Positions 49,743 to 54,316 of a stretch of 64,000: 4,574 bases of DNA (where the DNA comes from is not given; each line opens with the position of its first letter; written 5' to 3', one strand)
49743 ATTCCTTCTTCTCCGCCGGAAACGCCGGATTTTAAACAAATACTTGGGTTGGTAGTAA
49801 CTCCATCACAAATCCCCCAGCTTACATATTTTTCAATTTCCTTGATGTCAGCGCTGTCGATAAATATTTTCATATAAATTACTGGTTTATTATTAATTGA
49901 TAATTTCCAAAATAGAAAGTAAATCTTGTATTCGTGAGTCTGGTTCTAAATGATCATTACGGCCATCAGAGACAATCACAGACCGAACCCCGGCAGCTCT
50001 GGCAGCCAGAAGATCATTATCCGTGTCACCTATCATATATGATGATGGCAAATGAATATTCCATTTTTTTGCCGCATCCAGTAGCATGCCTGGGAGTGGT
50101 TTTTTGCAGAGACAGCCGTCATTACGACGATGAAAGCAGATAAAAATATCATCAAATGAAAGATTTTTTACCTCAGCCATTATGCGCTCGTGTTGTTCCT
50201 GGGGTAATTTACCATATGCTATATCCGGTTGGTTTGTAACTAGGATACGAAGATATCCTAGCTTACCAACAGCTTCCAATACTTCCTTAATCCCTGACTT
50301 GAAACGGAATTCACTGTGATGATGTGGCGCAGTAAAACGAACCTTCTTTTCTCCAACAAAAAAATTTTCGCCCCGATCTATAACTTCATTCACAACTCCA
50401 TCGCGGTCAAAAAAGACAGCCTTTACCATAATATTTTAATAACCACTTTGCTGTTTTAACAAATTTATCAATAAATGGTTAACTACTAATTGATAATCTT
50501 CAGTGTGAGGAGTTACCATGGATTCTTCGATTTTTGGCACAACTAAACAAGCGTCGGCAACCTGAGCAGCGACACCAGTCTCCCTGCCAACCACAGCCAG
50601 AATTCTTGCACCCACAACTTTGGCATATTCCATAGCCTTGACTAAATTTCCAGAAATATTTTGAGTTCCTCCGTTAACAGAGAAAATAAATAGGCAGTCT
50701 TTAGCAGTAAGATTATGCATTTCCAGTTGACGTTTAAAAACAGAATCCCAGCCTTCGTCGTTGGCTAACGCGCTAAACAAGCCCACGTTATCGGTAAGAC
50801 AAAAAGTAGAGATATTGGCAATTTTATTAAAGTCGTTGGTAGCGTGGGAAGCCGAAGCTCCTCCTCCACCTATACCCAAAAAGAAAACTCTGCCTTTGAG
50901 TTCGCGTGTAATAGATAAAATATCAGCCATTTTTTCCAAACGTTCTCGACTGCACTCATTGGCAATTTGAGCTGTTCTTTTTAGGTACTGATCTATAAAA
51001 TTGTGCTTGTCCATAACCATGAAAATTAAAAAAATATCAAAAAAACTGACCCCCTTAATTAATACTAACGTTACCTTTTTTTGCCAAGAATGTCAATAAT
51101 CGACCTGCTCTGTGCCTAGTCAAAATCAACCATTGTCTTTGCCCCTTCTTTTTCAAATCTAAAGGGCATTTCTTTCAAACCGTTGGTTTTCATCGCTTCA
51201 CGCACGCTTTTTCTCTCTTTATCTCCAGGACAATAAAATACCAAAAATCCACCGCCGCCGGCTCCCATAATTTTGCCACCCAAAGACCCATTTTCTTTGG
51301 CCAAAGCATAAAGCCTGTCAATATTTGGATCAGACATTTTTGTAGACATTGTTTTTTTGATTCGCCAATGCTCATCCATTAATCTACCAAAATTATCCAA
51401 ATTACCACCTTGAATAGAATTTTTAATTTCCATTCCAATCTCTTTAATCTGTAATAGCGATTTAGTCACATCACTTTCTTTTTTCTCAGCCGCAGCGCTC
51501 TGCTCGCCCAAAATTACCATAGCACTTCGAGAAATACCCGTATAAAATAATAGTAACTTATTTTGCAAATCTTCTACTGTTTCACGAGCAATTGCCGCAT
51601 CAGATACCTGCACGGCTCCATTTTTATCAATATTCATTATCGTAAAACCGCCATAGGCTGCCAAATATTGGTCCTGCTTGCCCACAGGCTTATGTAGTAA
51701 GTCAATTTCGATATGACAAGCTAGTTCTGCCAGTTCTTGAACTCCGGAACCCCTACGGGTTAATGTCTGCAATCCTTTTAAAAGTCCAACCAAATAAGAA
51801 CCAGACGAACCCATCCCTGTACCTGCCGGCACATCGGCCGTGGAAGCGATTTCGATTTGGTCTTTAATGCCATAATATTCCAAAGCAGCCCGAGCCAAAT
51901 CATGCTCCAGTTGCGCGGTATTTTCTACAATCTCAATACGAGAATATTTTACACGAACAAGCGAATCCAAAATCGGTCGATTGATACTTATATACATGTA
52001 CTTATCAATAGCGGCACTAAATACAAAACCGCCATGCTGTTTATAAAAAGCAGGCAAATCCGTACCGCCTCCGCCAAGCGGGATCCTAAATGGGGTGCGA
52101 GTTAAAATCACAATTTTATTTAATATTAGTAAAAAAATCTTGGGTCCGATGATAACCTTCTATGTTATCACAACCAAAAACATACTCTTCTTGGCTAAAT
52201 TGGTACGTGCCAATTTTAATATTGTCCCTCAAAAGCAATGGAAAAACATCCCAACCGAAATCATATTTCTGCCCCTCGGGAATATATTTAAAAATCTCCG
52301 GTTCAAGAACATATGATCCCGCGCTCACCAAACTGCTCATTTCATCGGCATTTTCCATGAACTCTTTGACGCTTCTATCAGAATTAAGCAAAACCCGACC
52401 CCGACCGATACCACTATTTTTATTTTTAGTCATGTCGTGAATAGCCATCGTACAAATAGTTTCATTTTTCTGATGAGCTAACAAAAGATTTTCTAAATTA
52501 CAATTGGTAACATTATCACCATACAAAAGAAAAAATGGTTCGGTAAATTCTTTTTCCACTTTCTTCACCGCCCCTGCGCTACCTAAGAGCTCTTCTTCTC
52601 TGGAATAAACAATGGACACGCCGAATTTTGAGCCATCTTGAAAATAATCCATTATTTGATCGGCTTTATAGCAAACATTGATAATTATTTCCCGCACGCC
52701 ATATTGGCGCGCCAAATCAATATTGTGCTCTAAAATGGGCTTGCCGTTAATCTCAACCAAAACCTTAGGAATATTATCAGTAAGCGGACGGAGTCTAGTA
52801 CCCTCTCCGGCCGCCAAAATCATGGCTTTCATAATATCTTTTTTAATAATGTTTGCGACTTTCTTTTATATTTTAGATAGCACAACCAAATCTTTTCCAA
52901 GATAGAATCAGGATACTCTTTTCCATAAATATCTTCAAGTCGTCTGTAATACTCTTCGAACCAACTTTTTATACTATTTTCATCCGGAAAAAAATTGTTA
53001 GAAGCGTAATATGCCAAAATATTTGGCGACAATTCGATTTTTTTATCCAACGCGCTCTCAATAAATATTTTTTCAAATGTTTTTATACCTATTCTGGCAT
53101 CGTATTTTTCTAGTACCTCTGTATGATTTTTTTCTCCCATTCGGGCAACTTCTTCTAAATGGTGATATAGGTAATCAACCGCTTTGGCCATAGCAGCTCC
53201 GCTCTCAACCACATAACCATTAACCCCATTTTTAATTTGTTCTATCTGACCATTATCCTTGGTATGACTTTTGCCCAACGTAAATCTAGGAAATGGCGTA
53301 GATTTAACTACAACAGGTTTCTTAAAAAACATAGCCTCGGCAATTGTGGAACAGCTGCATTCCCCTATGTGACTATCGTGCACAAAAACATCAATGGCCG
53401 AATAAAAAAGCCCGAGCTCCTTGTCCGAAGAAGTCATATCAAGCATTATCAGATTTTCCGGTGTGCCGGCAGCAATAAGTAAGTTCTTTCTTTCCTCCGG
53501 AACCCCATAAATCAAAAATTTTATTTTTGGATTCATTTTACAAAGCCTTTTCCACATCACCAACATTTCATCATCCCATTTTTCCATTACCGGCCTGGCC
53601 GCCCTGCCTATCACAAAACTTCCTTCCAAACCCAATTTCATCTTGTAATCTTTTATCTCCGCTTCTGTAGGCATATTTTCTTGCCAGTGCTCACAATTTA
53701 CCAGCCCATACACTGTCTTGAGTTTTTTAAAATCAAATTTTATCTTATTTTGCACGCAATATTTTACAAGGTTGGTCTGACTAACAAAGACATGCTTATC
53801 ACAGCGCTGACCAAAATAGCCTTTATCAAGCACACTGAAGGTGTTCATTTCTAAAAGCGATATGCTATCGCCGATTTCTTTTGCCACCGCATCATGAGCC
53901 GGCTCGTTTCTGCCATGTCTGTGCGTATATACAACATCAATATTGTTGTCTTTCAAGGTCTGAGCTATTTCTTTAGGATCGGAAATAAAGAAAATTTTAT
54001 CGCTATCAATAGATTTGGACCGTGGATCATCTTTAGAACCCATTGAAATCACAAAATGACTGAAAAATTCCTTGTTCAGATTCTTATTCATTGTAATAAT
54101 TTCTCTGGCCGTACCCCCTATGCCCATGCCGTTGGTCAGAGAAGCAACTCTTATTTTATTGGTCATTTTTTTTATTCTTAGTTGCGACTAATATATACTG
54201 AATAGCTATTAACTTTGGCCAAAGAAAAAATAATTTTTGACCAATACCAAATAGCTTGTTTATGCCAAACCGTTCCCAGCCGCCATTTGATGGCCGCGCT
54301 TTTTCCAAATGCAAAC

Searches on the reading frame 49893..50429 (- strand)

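Call 6: search_protein_families(library=pfam, proteins=[window:49893-50429:-], max_evalue=0.01)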
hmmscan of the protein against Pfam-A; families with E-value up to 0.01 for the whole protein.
window:49893-50429:- (178 aa): 5 families
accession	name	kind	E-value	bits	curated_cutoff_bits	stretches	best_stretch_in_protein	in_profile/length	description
PF13242.12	Hydrolase_like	-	1.2e-12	48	22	1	108-160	2-55/75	HAD-hyrolase-like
PF00702.32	Hydrolase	-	2.1e-10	41.7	26.4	1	43-147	99-191/191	haloacid dehalogenase-like hydrolase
PF13419.12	HAD_2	-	2.2e-10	41.4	23.8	1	31-153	68-178/178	Haloacid dehalogenase-like hydrolase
PF08645.17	PNK3P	-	0.00093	19.4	22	1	33-139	19-129/161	Polynucleotide kinase 3 phosphatase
PF12710.13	HAD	-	0.0057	17.5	27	0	43-144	86-189/189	haloacid dehalogenase-like hydrolase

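Call 52: search_protein_families(library=ncbifam, proteins=[window:49893-50429:-], max_evalue=0.0001)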
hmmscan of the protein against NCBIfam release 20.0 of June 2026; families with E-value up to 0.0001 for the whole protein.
window:49893-50429:- (178 aa): 19 families
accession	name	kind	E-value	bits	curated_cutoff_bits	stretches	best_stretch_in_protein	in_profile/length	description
NF006506.0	PRK08942.1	equivalog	3.3e-28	98.4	178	1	2-162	3-156/182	D-glycero-beta-D-manno-heptose 1,7-bisphosphate 7-phosphatase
TIGR01656.1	Histidinol-ppas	subfamily_domain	6.9e-27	94.2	84.15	1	3-151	1-144/149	histidinol-phosphate phosphatase domain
TIGR00213.1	GmhB_yaeD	subfamily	2.4e-26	92.4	149.6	1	2-158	1-155/176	D-glycero-beta-D-manno-heptose 1,7-bisphosphate 7-phosphatase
NF005264.0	PRK06769.1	equivalog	2.5e-26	92.6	217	1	2-157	4-140/175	HAD-IIIA family hydrolase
TIGR01662.1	HAD-SF-IIIA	subfamily_domain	1.1e-18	67.7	44.6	1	3-154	1-139/141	HAD-IIIA family hydrolase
NF050049.1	HBPPhtaseGmhB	domain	2.2e-18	66.7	250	1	3-175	4-165/171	D-glycero-alpha-D-manno-heptose-1,7-bisphosphate 7-phosphatase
NF003937.0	PRK05446.1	equivalog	3.2e-15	56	443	1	37-156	26-151/355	bifunctional histidinol-phosphatase/imidazoleglycerol-phosphate dehydratase HisB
TIGR01261.1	hisB_Nterm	equivalog_domain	4.9e-15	55.4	140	1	37-151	24-144/161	histidinol-phosphatase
NF009695.0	PRK13222.1-2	equivalog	1.1e-11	44.7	225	1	38-176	90-221/226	phosphoglycolate phosphatase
TIGR01449.2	PGP_bact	equivalog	1.9e-09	37.4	180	1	46-166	89-197/213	phosphoglycolate phosphatase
NF009698.0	PRK13223.1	equivalog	6.3e-07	28.8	466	1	43-159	102-206/272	phosphoglycolate phosphatase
NF009700.0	PRK13226.1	equivalog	1.2e-06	28.4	342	1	45-157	98-198/229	phosphoglycolate phosphatase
NF009694.0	PRK13222.1-1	equivalog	6e-06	25.7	415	1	104-158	161-215/252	phosphoglycolate phosphatase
NF008087.0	PRK10826.1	equivalog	7.7e-06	25.7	191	1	88-158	127-196/222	hexitol phosphatase HxpB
NF009696.0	PRK13222.1-3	equivalog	1.1e-05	25.3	359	1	43-156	88-189/223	N-acetylmuramic acid 6-phosphate phosphatase MupP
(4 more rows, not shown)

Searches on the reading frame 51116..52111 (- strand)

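Call 6: search_protein_families(library=pfam, proteins=[window:51116-52111:-], max_evalue=0.01)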
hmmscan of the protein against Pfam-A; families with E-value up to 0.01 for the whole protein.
window:51116-52111:- (331 aa): 2 families
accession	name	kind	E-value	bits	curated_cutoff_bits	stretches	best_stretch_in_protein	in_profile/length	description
PF08544.19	GHMP_kinases_C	-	5.1e-14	52.9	21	1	234-310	6-82/85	GHMP kinases C terminal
PF00288.32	GHMP_kinases_N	-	2.2e-12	47.4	22.3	1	73-155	7-87/87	GHMP kinases N terminal domain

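Call 52: search_protein_families(library=ncbifam, proteins=[window:51116-52111:-], max_evalue=0.0001)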
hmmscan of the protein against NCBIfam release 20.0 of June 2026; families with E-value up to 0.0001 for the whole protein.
window:51116-52111:- (331 aa): 10 families
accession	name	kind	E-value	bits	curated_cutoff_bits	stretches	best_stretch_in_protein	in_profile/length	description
NF049969.1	GlMnHpPKinHddA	equivalog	2.9e-49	168.4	600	1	2-326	3-335/338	D-glycero-D-manno-heptose 7-phosphate kinase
NF009948.0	PRK13412.1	equivalog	7.4e-30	103.4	721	1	85-308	726-949/974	bifunctional fucokinase/fucose-1-phosphate guanylyltransferase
TIGR00549.1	mevalon_kin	equivalog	9.7e-23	81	163.05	1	53-292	43-275/276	mevalonate kinase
NF003036.0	PRK03926.1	equivalog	8.1e-17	61.2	403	1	83-324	73-296/302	mevalonate kinase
NF003006.0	PRK03817.1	equivalog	2e-11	43.5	443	0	227-307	247-325/352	galactokinase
TIGR00131.1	gal_kin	equivalog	5.2e-09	35.5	226.65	1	232-308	288-363/388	galactokinase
NF002288.1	PRK01212.1-4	equivalog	7.7e-07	28.4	194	1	63-309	57-280/303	homoserine kinase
NF003705.0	PRK05322.1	equivalog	1e-06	27.7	385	0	227-290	282-345/388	galactokinase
NF003472.0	PRK05101.1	equivalog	1.8e-06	27.2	499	0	85-154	112-181/382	galactokinase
NF001816.0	PRK00555.1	equivalog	2.8e-05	23.3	509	0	88-162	94-169/363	galactokinase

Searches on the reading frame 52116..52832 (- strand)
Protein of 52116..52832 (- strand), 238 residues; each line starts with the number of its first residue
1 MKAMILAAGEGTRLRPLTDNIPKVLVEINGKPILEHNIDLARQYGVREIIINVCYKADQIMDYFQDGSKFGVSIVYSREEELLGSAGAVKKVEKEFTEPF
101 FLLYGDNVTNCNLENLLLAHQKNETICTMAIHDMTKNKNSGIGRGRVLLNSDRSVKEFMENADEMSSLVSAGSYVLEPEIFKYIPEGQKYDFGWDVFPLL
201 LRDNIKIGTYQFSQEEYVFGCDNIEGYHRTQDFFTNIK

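Call 6: search_protein_families(library=pfam, proteins=[window:52116-52832:-], max_evalue=0.01)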
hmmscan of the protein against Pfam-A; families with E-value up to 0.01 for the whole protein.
window:52116-52832:- (238 aa): 3 families
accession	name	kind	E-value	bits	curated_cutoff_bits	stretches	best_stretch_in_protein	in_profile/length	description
PF00483.29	NTP_transferase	-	4.3e-32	112.1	21.2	1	2-210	1-219/245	Nucleotidyl transferase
PF12804.13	NTP_transf_3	-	2.6e-12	47.6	27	1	3-123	1-114/160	MobA-like NTP transferase domain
PF01128.25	IspD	-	5.8e-06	26.7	27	1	2-58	2-55/221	2-C-methyl-D-erythritol 4-phosphate cytidylyltransferase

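Call 52: search_protein_families(library=ncbifam, proteins=[window:52116-52832:-], max_evalue=0.0001)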
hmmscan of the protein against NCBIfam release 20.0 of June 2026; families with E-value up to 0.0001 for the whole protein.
window:52116-52832:- (238 aa): 38 families (the best 25 are shown)
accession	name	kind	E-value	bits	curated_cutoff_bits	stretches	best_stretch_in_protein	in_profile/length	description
NF041313.1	UDPGP_AglF_Halo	equivalog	1.8e-43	148.7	400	1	1-184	1-182/234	UTP--glucose-1-phosphate uridylyltransferase AglF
TIGR03992.1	Arch_glmU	subfamily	1.6e-38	132.6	292.1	1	1-185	1-177/393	bifunctional sugar-1-phosphate nucleotidylyltransferase/acetyltransferase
NF052502.1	man1P_GTase_Rv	exception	3e-38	131.6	440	1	2-210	2-208/352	mannose-1-phosphate guanylyltransferase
NF045761.1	NAMPUrTaseMurU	equivalog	3.7e-37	128.4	250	1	1-193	1-190/226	N-acetylmuramate alpha-1-phosphate uridylyltransferase MurU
NF049965.1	GlMnHpPGnyltfHddC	equivalog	3.3e-30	105.4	300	1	1-192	1-183/221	D-glycero-D-manno-heptose 1-phosphate guanosyltransferase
TIGR01208.1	rmlA_long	equivalog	3.8e-26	91.8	320.25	1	2-184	1-182/353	glucose-1-phosphate thymidylyltransferase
TIGR02623.1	G1P_cyt_trans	equivalog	5.2e-25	88.4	300.25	2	1-66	1-66/255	glucose-1-phosphate cytidylyltransferase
NF041173.1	Sug_nt_acttase_Thmprot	equivalog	9.5e-23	80.8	600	1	1-186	1-178/405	bifunctional sugar-1-phosphate nucleotidylyltransferase/acetyltransferase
TIGR01173.1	glmU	equivalog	3.7e-20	72.2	366.85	1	1-166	1-157/452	bifunctional UDP-N-acetylglucosamine diphosphorylase/glucosamine-1-phosphate N-acetyltransferase GlmU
NF045697.1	MurNAcPUrMurU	equivalog_domain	3.8e-20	72.3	370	1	4-187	1-186/229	N-acetylmuramate alpha-1-phosphate uridylyltransferase MurU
NF010935.0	PRK14355.1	equivalog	1.9e-18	66.4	718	1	2-166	5-163/459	bifunctional UDP-N-acetylglucosamine diphosphorylase/glucosamine-1-phosphate N-acetyltransferase GlmU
NF010934.1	PRK14354.1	equivalog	1.9e-17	62.9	450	1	3-166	2-157/447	bifunctional UDP-N-acetylglucosamine diphosphorylase/glucosamine-1-phosphate N-acetyltransferase GlmU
TIGR01099.1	galU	equivalog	4.2e-17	62.6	326.8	2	1-84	2-85/261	UTP--glucose-1-phosphate uridylyltransferase GalU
TIGR02091.1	glgC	equivalog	1.3e-16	60.7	424.9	1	2-216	2-241/364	glucose-1-phosphate adenylyltransferase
NF003670.0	PRK05293.1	equivalog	1.2e-15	57.4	470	1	2-213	6-239/382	glucose-1-phosphate adenylyltransferase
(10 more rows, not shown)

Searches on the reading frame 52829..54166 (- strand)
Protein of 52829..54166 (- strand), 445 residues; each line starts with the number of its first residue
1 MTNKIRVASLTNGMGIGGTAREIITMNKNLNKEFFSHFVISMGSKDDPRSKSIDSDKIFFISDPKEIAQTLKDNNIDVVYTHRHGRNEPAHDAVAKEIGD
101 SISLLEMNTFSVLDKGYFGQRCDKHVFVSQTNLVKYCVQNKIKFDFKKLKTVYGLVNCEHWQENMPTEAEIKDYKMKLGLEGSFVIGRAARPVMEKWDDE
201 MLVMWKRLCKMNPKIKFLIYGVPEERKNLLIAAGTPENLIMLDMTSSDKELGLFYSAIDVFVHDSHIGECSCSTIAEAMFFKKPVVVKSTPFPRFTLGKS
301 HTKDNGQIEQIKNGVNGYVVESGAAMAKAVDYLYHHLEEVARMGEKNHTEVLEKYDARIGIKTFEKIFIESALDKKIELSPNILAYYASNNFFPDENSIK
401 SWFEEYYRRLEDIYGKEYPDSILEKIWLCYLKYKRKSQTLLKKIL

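Call 6: search_protein_families(library=pfam, proteins=[window:52829-54166:-], max_evalue=0.01)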
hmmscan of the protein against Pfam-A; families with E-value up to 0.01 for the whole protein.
window:52829-54166:- (445 aa): 2 families
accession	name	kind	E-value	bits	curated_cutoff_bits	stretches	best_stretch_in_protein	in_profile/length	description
PF00534.26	Glycos_transf_1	-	8.2e-15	55.2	26.4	1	181-346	13-168/172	Glycosyl transferases group 1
PF13692.12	Glyco_trans_1_4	-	3.6e-09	37.4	27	1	187-335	8-141/142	Glycosyl transferases group 1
